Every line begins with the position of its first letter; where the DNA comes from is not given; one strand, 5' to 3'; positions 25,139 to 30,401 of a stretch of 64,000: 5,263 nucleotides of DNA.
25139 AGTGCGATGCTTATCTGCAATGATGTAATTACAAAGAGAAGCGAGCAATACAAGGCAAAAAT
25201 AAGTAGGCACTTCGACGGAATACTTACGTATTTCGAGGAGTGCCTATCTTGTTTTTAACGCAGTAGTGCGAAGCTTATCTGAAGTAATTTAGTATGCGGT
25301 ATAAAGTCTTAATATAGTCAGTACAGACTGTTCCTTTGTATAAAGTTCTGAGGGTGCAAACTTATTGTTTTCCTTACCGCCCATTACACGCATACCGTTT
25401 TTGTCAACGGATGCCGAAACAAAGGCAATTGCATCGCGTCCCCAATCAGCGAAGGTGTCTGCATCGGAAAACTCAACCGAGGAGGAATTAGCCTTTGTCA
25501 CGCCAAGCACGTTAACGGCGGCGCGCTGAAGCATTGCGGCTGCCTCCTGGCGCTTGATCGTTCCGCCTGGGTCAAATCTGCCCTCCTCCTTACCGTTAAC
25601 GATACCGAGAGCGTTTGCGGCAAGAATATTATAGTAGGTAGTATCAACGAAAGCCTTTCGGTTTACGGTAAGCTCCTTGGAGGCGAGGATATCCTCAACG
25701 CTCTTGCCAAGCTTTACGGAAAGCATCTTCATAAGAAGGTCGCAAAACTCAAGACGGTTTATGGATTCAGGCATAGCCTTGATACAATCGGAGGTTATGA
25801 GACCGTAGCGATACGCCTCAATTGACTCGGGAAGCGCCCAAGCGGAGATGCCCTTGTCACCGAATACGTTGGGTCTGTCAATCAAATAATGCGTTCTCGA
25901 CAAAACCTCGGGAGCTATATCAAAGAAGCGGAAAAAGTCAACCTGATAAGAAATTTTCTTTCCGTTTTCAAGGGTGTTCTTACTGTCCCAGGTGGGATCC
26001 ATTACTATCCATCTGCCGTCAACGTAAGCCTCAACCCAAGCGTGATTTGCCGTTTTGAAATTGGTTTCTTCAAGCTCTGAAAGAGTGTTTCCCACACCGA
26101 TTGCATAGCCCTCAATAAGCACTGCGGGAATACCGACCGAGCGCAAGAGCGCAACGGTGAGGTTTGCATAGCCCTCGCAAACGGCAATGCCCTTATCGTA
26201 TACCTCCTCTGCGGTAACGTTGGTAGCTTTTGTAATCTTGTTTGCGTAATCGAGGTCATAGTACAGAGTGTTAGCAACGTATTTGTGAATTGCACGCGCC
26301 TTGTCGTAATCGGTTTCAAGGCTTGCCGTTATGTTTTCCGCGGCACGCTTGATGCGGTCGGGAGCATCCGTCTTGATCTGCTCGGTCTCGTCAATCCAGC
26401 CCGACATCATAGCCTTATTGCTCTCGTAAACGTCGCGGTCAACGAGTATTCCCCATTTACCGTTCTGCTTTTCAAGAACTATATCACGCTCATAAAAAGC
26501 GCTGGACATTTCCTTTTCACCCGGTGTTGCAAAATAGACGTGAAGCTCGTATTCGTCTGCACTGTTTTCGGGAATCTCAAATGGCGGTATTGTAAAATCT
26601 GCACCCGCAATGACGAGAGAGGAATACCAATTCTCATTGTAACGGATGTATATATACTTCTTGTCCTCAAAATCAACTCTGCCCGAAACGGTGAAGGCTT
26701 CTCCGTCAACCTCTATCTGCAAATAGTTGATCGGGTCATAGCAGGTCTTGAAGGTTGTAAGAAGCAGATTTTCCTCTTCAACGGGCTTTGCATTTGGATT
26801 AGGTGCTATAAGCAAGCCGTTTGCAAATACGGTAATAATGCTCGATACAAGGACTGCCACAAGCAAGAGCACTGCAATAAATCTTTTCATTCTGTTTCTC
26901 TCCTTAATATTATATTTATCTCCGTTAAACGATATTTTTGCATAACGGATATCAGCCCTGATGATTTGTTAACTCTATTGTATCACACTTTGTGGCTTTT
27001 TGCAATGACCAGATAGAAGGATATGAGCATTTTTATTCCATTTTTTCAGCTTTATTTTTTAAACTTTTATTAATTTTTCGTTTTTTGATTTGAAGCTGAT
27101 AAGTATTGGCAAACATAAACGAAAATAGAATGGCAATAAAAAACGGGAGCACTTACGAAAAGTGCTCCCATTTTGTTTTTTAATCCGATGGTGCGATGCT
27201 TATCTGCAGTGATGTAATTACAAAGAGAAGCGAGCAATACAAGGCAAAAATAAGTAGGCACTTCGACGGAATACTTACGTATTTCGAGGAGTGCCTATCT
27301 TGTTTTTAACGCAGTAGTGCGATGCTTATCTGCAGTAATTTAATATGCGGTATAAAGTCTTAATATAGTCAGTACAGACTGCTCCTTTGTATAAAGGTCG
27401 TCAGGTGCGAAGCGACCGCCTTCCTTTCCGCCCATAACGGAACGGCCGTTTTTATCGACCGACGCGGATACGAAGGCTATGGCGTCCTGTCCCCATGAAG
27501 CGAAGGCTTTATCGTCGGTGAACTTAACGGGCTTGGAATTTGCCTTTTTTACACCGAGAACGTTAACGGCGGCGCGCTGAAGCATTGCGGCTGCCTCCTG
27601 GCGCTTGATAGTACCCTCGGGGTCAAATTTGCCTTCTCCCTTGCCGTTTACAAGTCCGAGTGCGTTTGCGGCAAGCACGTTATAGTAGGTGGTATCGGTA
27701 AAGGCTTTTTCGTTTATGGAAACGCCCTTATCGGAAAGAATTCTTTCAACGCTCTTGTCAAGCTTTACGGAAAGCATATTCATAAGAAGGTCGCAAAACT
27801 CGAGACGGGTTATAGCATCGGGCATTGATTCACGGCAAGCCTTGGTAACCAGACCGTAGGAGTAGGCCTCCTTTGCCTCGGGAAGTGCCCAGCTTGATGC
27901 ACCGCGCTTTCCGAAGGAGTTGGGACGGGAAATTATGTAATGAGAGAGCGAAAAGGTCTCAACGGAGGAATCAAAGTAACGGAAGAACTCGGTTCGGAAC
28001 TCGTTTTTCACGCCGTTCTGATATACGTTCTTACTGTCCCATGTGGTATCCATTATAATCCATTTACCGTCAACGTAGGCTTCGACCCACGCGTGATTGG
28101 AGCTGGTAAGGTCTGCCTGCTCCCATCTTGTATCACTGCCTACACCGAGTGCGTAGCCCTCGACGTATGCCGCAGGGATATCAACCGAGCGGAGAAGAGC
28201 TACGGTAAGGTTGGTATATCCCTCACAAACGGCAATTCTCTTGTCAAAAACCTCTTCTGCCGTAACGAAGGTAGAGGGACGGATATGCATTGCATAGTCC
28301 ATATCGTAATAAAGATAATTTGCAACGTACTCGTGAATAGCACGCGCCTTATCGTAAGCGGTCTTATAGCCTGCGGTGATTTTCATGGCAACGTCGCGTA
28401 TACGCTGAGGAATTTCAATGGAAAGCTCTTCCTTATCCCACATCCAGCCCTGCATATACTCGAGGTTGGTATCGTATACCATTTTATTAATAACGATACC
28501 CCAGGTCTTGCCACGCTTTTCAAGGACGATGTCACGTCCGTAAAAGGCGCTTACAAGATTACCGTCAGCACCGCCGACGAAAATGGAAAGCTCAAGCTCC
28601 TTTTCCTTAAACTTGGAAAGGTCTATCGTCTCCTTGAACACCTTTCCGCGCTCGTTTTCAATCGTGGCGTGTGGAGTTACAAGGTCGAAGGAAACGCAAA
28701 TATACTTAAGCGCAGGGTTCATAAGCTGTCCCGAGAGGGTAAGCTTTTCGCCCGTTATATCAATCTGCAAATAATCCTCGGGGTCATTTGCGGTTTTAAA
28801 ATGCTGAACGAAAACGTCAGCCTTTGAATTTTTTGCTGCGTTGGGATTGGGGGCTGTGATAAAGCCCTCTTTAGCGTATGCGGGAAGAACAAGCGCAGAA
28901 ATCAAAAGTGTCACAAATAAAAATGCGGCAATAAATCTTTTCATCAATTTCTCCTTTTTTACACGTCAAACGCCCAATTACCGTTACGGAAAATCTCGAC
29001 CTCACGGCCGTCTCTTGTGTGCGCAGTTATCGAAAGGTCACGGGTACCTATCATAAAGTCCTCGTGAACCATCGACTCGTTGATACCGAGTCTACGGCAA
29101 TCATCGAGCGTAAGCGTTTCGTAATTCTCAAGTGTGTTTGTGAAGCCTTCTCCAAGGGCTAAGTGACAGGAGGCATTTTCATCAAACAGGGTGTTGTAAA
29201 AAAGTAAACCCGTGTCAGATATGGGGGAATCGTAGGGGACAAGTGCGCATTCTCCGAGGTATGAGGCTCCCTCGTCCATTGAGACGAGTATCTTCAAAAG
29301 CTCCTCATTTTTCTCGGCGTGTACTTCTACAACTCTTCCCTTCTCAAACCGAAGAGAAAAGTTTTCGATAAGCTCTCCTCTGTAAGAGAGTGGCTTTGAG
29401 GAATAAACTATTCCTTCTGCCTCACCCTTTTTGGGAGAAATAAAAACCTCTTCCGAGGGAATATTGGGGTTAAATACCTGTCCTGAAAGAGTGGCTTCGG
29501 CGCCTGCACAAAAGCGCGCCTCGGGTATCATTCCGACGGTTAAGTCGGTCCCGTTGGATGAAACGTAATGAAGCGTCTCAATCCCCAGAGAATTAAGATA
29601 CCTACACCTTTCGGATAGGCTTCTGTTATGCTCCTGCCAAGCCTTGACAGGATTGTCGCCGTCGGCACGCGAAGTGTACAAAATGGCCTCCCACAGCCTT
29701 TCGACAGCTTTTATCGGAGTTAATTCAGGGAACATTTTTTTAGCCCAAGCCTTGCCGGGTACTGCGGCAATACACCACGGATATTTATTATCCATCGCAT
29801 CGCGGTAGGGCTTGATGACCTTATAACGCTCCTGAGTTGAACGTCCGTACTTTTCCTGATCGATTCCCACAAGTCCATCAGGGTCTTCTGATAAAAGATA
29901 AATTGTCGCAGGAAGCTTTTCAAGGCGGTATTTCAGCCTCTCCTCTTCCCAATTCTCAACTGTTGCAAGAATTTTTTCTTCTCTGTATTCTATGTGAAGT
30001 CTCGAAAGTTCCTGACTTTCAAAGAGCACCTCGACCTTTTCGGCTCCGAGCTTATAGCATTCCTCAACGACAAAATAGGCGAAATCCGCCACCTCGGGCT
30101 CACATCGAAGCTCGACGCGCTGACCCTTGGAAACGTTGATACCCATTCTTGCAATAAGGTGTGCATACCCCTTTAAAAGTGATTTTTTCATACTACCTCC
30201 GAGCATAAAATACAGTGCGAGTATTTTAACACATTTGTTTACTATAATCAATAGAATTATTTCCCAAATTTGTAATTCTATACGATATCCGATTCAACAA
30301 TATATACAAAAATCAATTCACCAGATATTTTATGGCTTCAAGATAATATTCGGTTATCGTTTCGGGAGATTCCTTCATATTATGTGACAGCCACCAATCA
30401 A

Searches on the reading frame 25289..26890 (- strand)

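Call 87: search_protein_families(library=pfam, proteins=[window:25289-26890:-], max_evalue=0.001)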
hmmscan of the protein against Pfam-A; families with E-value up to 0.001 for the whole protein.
window:25289-26890:- (533 aa): 3 families
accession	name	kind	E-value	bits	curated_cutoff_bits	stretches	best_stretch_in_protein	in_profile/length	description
PF01841.26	Transglut_core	-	1.6e-23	83.5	23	1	182-299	2-108/108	Transglutaminase-like superfamily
PF00395.25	SLH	-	1.6e-08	34.8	20.8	1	419-451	11-44/44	S-layer homology domain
PF04473.18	DUF553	-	4.9e-06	26.5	20.5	1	192-298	13-112/140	Transglutaminase-like domain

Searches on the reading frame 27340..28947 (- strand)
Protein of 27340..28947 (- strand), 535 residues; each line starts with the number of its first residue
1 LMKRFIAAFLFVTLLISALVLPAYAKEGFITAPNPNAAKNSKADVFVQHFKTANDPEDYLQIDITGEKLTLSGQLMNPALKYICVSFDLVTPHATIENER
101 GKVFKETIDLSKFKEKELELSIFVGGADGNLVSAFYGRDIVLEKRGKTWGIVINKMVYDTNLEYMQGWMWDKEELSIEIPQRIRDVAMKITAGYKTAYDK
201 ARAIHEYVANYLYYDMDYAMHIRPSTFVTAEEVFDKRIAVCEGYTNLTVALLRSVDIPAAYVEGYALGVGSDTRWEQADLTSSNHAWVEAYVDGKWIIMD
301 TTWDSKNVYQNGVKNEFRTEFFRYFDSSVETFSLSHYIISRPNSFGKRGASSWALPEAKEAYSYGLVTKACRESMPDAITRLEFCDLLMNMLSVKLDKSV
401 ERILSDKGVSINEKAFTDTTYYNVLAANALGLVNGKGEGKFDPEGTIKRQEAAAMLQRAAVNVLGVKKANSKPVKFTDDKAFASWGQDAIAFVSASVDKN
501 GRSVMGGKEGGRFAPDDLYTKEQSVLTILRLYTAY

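Call 87: search_protein_families(library=pfam, proteins=[window:27340-28947:-], max_evalue=0.001)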
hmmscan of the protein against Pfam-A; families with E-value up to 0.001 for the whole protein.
window:27340-28947:- (535 aa): 3 families
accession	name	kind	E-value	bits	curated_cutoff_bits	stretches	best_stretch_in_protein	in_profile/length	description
PF01841.26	Transglut_core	-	1.1e-20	74.4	23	1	185-300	2-107/108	Transglutaminase-like superfamily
PF00395.25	SLH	-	2.8e-09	37.2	20.8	1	422-453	13-44/44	S-layer homology domain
PF04473.18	DUF553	-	1.3e-06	28.4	20.5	1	183-301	3-113/140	Transglutaminase-like domain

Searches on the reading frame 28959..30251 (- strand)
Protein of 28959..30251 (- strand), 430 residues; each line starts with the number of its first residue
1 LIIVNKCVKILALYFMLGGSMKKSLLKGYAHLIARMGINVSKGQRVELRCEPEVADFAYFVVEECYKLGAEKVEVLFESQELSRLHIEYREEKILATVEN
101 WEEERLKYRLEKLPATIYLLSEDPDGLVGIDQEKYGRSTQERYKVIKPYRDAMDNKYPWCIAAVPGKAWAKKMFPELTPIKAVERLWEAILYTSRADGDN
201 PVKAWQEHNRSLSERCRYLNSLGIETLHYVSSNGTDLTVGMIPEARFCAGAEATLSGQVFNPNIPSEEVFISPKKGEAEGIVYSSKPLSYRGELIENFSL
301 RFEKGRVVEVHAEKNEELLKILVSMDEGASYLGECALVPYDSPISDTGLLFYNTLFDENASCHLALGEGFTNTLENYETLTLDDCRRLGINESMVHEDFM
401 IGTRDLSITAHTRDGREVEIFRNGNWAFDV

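Call 87: search_protein_families(library=pfam, proteins=[window:28959-30251:-], max_evalue=0.001)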
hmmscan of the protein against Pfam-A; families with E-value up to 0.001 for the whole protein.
window:28959-30251:- (430 aa): 1 family
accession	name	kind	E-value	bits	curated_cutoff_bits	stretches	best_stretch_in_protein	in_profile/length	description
PF02073.20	Peptidase_M29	-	3.5e-154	514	27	1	24-426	3-406/406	Thermophilic metalloprotease (M29)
